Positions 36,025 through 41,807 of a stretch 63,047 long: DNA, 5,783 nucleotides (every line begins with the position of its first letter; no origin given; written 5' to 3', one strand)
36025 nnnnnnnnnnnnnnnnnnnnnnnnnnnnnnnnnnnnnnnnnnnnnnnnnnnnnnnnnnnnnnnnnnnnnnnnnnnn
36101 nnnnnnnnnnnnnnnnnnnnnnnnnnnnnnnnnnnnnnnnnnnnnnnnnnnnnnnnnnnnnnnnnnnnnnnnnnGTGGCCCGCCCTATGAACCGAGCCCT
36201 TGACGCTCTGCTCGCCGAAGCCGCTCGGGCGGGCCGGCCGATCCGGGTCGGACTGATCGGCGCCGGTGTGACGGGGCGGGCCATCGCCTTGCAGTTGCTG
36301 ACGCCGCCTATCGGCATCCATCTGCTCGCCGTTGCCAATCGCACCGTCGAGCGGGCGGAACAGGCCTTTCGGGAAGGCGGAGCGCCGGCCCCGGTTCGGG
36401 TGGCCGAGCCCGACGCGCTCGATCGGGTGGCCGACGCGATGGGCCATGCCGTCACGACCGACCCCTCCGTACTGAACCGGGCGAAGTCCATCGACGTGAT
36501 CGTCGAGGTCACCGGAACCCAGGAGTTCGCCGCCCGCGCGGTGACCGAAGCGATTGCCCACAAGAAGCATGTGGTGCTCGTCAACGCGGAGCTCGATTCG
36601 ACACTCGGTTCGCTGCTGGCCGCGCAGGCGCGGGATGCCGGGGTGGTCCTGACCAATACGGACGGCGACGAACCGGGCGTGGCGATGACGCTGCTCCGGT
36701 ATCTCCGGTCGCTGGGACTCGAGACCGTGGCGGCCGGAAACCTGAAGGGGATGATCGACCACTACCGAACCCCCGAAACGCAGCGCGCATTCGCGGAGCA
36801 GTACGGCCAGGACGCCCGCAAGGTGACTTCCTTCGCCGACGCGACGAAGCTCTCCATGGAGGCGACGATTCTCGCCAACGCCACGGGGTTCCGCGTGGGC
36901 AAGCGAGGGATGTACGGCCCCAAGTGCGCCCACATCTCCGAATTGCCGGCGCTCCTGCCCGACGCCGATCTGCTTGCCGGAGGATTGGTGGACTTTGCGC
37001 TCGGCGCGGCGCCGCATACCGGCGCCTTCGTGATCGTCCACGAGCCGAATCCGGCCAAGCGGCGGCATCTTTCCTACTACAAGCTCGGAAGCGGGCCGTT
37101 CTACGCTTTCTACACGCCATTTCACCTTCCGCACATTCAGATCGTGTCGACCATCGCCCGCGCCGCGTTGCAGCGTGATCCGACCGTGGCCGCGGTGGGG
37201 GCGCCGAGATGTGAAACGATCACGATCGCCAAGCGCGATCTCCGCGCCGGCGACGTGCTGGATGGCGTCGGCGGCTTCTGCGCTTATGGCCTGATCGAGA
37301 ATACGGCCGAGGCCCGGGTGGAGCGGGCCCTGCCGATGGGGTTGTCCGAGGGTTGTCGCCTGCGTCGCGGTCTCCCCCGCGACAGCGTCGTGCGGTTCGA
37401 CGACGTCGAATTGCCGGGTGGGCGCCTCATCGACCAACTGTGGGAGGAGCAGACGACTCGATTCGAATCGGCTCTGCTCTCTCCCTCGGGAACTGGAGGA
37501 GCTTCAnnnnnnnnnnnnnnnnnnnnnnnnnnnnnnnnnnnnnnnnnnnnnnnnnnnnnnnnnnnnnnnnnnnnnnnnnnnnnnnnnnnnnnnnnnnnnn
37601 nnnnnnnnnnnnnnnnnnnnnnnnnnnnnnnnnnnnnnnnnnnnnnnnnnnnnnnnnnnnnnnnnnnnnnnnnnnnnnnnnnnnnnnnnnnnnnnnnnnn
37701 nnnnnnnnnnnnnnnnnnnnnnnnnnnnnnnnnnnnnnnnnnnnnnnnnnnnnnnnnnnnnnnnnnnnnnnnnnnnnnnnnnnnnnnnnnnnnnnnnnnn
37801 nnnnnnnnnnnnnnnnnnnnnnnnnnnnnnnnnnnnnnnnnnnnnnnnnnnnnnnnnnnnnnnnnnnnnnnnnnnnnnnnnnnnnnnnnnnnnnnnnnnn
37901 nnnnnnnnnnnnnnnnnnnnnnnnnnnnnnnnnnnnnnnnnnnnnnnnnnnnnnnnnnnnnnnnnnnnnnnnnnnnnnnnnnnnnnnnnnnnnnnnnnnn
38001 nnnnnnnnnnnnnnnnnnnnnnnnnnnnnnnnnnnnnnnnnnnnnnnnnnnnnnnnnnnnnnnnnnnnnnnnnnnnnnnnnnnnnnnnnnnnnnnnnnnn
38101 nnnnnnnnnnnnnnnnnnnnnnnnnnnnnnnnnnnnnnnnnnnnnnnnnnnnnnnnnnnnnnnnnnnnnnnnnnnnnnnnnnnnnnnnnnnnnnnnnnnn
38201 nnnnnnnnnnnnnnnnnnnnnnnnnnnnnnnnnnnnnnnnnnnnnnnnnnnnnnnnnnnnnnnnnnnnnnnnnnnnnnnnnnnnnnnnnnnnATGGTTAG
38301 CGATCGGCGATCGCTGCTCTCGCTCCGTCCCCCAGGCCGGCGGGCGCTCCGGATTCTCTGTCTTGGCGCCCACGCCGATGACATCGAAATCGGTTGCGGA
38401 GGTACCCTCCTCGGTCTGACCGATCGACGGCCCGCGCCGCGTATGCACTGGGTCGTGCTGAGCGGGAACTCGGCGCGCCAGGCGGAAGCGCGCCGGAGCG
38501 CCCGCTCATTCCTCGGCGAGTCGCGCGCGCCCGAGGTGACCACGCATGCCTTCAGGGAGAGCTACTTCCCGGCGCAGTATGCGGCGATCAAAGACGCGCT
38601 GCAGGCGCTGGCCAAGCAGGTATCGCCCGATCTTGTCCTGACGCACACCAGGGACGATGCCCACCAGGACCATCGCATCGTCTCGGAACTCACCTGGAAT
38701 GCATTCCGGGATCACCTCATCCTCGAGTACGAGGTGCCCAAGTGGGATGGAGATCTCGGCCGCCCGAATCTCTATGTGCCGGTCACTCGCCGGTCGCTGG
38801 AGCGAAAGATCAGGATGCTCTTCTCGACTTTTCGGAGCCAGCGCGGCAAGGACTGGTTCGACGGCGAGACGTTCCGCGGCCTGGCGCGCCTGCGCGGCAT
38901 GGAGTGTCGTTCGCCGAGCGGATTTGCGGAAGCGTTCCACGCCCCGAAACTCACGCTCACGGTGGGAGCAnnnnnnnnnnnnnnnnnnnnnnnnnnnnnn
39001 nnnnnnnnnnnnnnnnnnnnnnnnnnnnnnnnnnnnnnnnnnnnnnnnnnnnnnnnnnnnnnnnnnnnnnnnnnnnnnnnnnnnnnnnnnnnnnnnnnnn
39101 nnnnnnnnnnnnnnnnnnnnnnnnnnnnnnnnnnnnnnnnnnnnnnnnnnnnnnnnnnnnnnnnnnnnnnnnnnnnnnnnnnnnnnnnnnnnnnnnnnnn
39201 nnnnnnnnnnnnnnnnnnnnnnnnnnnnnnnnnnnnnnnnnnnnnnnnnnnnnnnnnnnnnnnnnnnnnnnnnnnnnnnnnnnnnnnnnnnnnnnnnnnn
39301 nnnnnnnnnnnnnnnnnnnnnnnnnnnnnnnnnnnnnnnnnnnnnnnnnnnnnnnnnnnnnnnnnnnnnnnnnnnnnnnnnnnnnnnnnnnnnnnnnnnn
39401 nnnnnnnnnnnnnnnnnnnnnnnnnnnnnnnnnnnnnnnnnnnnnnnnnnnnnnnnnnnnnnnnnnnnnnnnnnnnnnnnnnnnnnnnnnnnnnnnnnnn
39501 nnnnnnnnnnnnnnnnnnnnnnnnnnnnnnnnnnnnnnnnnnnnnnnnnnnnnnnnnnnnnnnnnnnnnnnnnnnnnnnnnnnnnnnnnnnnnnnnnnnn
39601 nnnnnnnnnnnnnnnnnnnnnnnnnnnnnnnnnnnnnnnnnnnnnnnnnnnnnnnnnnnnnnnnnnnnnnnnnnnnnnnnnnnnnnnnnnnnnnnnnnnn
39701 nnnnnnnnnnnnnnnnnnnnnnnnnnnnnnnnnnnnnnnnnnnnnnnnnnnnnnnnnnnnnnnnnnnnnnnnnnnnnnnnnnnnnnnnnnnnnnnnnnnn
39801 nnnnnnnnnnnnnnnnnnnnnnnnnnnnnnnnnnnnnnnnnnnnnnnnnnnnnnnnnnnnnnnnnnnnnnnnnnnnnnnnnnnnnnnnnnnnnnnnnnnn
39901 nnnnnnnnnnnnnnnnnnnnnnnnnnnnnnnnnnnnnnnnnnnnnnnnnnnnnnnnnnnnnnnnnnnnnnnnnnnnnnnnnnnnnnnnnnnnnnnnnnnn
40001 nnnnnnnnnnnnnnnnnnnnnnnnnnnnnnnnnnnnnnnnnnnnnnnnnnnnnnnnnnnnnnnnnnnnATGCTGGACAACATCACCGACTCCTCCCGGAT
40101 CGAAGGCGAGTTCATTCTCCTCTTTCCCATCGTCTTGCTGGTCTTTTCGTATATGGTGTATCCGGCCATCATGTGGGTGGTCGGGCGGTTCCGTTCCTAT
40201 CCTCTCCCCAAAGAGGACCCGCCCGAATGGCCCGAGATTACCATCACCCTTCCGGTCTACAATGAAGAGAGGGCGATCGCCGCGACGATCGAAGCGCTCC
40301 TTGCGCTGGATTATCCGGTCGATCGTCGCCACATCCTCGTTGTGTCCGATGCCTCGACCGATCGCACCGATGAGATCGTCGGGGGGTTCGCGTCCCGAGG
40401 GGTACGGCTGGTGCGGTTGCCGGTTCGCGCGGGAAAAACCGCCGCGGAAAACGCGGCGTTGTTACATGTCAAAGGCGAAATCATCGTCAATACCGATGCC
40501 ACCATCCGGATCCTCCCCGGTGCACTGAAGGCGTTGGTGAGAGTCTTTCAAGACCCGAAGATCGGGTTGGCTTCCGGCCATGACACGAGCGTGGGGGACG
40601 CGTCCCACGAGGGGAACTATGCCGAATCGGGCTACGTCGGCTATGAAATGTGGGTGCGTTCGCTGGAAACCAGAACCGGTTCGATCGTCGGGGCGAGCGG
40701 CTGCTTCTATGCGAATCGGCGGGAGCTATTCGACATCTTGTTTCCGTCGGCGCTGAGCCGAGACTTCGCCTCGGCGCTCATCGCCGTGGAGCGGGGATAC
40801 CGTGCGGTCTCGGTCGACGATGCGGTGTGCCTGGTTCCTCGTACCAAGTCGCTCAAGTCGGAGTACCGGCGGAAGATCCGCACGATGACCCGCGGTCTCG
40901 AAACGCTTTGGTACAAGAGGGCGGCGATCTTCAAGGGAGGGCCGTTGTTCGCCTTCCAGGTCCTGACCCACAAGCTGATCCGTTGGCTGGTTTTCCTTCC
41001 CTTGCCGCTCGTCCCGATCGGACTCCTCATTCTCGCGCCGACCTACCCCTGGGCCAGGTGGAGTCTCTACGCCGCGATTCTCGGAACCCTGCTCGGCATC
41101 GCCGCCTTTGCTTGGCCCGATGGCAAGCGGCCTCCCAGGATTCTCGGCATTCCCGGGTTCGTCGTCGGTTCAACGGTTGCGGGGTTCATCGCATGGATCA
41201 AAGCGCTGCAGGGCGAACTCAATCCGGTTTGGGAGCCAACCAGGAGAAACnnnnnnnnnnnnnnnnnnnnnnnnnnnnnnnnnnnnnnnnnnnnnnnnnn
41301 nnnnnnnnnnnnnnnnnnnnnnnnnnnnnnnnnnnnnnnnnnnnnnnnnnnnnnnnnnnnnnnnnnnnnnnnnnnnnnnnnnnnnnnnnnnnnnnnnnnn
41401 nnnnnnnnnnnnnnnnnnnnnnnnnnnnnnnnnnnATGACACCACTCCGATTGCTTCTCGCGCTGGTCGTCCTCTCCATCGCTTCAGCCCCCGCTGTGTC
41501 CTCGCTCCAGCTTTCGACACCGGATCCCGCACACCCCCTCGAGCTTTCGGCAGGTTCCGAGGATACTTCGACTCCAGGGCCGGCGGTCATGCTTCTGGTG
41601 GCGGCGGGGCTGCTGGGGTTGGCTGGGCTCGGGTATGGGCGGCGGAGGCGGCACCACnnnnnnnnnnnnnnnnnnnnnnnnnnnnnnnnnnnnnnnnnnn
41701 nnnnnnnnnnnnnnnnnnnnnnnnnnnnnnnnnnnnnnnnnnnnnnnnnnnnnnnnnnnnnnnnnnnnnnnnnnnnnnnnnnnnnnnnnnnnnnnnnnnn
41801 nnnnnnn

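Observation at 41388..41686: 74-aa mini PEP-CTERM-like protein with a PGP variant motif and its own sigma-54 promoter, but no exosortase nearby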

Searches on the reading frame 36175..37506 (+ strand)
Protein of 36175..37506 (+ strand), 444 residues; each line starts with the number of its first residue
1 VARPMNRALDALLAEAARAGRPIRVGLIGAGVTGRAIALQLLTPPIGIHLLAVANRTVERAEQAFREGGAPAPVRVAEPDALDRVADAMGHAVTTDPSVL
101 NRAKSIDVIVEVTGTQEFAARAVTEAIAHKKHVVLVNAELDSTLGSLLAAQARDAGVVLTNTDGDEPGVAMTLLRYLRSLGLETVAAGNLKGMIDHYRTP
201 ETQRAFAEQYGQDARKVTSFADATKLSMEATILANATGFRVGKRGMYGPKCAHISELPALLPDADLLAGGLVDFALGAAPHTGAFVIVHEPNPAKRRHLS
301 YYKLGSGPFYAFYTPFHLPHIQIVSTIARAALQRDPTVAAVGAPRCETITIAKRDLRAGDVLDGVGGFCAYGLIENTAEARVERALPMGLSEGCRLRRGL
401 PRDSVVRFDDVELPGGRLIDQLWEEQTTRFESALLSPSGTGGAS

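Call 19: search_protein_families(library=ncbifam, proteins=[window:36175-37506:+], max_evalue=0.00001)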
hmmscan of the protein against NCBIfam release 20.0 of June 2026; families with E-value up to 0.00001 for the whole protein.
window:36175-37506:+ (444 aa): 1 family
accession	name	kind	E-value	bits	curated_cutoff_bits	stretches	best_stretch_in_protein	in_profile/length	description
NF004976.0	PRK06349.1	subfamily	2.7e-10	39.9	205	1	22-159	4-127/430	homoserine dehydrogenase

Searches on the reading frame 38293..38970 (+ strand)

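Call 19: search_protein_families(library=ncbifam, proteins=[window:38293-38970:+], max_evalue=0.00001)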
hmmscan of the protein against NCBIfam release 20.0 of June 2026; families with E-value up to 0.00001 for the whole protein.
window:38293-38970:+ (226 aa): 1 family
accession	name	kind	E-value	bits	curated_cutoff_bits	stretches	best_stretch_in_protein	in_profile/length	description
TIGR04001.1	thiol_BshB1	equivalog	4.1e-10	39.8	182.5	1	19-138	2-122/226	bacillithiol biosynthesis deacetylase BshB1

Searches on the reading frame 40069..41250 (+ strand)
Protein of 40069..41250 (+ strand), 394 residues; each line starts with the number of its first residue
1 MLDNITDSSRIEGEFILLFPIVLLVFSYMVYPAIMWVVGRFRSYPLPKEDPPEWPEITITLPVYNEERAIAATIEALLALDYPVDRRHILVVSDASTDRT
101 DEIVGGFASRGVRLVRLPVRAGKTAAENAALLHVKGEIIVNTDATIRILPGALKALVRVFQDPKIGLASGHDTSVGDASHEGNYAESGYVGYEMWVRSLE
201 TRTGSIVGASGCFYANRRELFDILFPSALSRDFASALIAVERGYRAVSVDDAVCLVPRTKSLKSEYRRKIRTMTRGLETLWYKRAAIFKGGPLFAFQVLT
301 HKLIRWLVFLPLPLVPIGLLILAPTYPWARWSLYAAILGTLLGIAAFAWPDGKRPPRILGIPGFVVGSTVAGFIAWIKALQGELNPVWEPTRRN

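Call 19: search_protein_families(library=ncbifam, proteins=[window:40069-41250:+], max_evalue=0.00001)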
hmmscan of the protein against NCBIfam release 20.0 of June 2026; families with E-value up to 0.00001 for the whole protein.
window:40069-41250:+ (394 aa): 14 families
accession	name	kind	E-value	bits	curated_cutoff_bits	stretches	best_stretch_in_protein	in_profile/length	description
TIGR03965.1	mycofact_glyco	equivalog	2.4e-22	79.4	280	1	51-175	70-194/467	mycofactocin biosynthesis glycosyltransferase MftF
TIGR03937.1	PgaC_IcaA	equivalog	6e-16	58.4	422.3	1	14-171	3-162/407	poly-beta-1,6-N-acetyl-D-glucosamine synthase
TIGR03111.1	glyc2_xrt_Gpos1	hypoth_equivalog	7.7e-13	48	363.95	1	32-170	28-167/439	TIGR03111 family XrtG-associated glycosyltransferase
TIGR04242.1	nodulat_NodC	equivalog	2.6e-09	36.6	550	1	52-173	45-169/395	chitooligosaccharide synthase NodC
NF041865.1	EpsU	equivalog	5.1e-09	35.6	700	1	55-102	39-86/394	exopolysaccharide biosynthesis GT2 family glycosyltransferase EpsU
TIGR03469.1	HpnB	hypoth_equivalog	7.8e-09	35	379.25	1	51-161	40-161/386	hopene-associated glycosyltransferase HpnB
NF008558.0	PRK11498.1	equivalog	5.4e-08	31.2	992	1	22-141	245-358/872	UDP-forming cellulose synthase catalytic subunit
NF047683.1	TeichurnBiosyTuaG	equivalog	3e-07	30.3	400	1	55-157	6-108/252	teichuronic acid biosynthesis protein TuaG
NF047588.1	GlcsyltransPgfSStrep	equivalog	3.1e-07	29.9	500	1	57-189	3-138/308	glycosyltransferase PgfS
NF041875.1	EPS_EpsD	equivalog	3.9e-07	29.8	370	1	59-155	3-99/325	exopolysaccharide biosynthesis glycosyltransferase EpsD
NF038299.1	EPS_HpsN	equivalog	3.9e-07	29.3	425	1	55-171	1-118/317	hormogonium polysaccharide biosynthesis glycosyltransferase HpsN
TIGR03030.1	CelA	equivalog_domain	4.4e-07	28.3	699.1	1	35-99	111-176/714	UDP-forming cellulose synthase catalytic subunit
NF053846.1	glyco_with_XrtP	equivalog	4.5e-07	28.9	520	1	22-145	10-133/440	XrtP-associated glycosyltransferase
NF007482.0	PRK10073.1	equivalog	4.8e-07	29.1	423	1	55-169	6-119/334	glycosyltransferase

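Call 38: find_related_loci(query=window:40069-41250:+, collection=genome_contigs, flank=4000)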
Query window:40069-41250:+ (394 aa) in genome_contigs; peptide patterns used: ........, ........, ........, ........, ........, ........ (x = any residue, [..] = any of these).
286 stretches matched a pattern; 184 encode a relative of the query (tblastn E <= 1e-3); the best 80 are kept; 80 distinct loci.
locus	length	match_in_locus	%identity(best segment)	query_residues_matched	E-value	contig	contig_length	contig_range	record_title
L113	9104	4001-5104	74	26-393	1e-177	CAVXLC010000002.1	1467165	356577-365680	MAG: uncultured Gemmatimonadales bacterium isolate MFD05942.bin.1.38 genome assembly, contig: contig_2887, whole genome 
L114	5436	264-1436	70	3-393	9e-176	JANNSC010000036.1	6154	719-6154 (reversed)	MAG: Gemmatimonadales bacterium isolate SOY_31_metabat_282 SOY_31_k141_1236943, whole genome shotgun sequence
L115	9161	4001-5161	64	13-393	5e-151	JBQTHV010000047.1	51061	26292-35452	MAG: Gemmatimonadales bacterium isolate SAR210 c_000000159540, whole genome shotgun sequence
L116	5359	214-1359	60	13-393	7e-147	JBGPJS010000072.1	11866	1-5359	MAG: Gemmatimonadota bacterium isolate OBJ_0618_7090110_303 k141_4059525_length_11866_cov_10.0000, whole genome shotgun 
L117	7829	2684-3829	61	14-393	3e-146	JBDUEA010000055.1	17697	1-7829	MAG: Gemmatimonadota bacterium isolate cluster4_bin.84 NODE_6293_length_17697_cov_14.588595, whole genome shotgun sequen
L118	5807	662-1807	62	13-393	3e-146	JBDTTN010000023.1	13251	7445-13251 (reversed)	MAG: Gemmatimonadota bacterium isolate cluster3_bin.297 NODE_19401_length_13251_cov_7.937633, whole genome shotgun seque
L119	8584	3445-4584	62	15-393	5e-145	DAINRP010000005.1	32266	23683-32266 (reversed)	MAG TPA_asm: Gemmatimonadales bacterium isolate CTOTU26091 NODE_409_length_32266_cov_6.261836, whole genome shotgun sequ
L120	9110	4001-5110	64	25-393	6e-144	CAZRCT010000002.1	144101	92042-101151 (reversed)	MAG TPA_asm: uncultured Gemmatimonadaceae bacterium isolate SRP173033_co1_338 genome assembly, contig: NODE_127_length_1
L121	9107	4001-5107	64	26-393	5e-144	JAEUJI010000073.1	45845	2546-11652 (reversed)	MAG: Gemmatimonadetes bacterium isolate new MAG-65 k141_4302088, whole genome shotgun sequence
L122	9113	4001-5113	62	24-393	3e-143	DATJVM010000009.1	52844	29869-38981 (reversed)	MAG TPA_asm: Gemmatimonadales bacterium isolate SMAG_U15073 k141_3777848, whole genome shotgun sequence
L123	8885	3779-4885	64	26-393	2e-142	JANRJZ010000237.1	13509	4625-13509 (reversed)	MAG: Gemmatimonadota bacterium isolate bins.22 k141_1815996, whole genome shotgun sequence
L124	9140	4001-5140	62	15-393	3e-142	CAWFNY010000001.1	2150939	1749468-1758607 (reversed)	MAG: uncultured Gemmatimonadales bacterium isolate MFD05942.bin.1.314 genome assembly, contig: contig_15511, whole genom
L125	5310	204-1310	64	26-393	4e-142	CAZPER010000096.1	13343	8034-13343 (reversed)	MAG TPA_asm: uncultured Gemmatimonadaceae bacterium isolate SRP302447_co1_815 genome assembly, contig: NODE_12342_length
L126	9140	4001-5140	64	15-393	7e-142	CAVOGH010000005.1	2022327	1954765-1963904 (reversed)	MAG: uncultured Gemmatimonadales bacterium isolate MFD09964.bin.1.312 genome assembly, contig: contig_5608, whole genome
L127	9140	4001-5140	63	15-393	3e-141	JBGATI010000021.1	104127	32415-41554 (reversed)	MAG: Gemmatimonadales bacterium isolate MAG_AAO_H10.65 AAOH10-65_opera_contig_991, whole genome shotgun sequence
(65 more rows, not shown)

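Call 59: find_related_loci(query=window:40069-41250:+, collection=metagenome_contigs, flank=2500)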
Query window:40069-41250:+ (394 aa) in metagenome_contigs; peptide patterns used: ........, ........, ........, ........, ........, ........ (x = any residue, [..] = any of these).
422 stretches matched a pattern; 322 encode a relative of the query (tblastn E <= 1e-3); the best 80 are kept; 80 distinct loci.
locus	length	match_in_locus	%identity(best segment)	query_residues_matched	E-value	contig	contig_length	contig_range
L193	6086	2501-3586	69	32-393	1e-162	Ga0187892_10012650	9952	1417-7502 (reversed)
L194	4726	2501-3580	70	34-393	4e-160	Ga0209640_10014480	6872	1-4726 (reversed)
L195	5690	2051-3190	62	15-393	1e-146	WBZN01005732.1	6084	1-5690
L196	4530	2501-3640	62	15-393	2e-146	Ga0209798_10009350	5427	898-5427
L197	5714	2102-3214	62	24-393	1e-143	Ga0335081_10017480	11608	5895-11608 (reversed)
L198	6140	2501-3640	60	15-393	1e-142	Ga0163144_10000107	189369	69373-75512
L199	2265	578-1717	60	15-393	2e-150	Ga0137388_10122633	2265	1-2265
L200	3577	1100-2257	59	10-393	3e-145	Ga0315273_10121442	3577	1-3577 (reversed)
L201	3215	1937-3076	59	16-393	9e-147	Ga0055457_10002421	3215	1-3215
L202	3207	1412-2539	59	20-393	4e-146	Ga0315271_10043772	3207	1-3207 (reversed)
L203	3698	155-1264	61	26-394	3e-143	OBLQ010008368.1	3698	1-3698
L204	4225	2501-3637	59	16-393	1e-139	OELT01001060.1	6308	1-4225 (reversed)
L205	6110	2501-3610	60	26-394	4e-139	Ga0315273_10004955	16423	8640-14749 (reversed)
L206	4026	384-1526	62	15-393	6e-140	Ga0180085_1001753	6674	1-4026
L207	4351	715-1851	59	16-393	9e-141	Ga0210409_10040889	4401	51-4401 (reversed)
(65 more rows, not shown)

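Call 78: find_homologous_proteins(query=L113:5338-5562:+, max_evalue=0.01)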
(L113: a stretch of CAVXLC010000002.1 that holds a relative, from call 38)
Query L113:5338-5562:+ (75 aa): 1 proteins with E <= 0.01 among 9 candidates.
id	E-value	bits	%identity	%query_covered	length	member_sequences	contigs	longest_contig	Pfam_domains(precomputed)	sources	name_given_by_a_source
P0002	3.9e-39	148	100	100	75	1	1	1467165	-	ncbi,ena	-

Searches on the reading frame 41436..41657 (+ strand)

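Call 7: search_protein_families(library=ncbifam, proteins=[window:41436-41657:+], max_evalue=10)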
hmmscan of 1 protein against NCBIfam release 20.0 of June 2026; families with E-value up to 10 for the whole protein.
window:41436-41657:+ (74 aa): 5 families
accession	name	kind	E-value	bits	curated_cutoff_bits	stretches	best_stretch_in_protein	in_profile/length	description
TIGR01167.1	LPXTG_anchor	domain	0.0046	17.6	15.9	1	52-73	13-34/34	LPXTG cell wall anchor domain-containing protein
NF041538.1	PEP_EDSA_1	subfamily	0.038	13.7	100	1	46-72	284-307/307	EDSAP-1 family PEP-CTERM protein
NF041927.1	Xrt_dep_XDP1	equivalog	0.24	11.3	125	1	41-65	214-238/242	exosortase-dependent surface protein XDP1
TIGR03901.2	MYXO-CTERM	domain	1.1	9.8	20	1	45-72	8-33/34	MYXO-CTERM sorting domain-containing protein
NF038125.1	PEP_CTERM_THxN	subfamily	3.4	7.2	85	1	46-65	223-242/246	THxN family PEP-CTERM protein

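Call 8: search_protein_families(library=pfam, proteins=[window:41436-41657:+], max_evalue=10)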
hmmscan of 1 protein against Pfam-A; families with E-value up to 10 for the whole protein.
window:41436-41657:+ (74 aa): 2 families
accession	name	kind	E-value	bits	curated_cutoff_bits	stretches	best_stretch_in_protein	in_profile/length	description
PF09534.15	Trp_oprn_chp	-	0.02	15.2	29.6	1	4-72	66-141/180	Tryptophan-associated transmembrane protein (Trp_oprn_chp)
PF00746.26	Gram_pos_anchor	-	0.38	11.2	20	1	53-72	21-40/43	LPXTG cell wall anchor motif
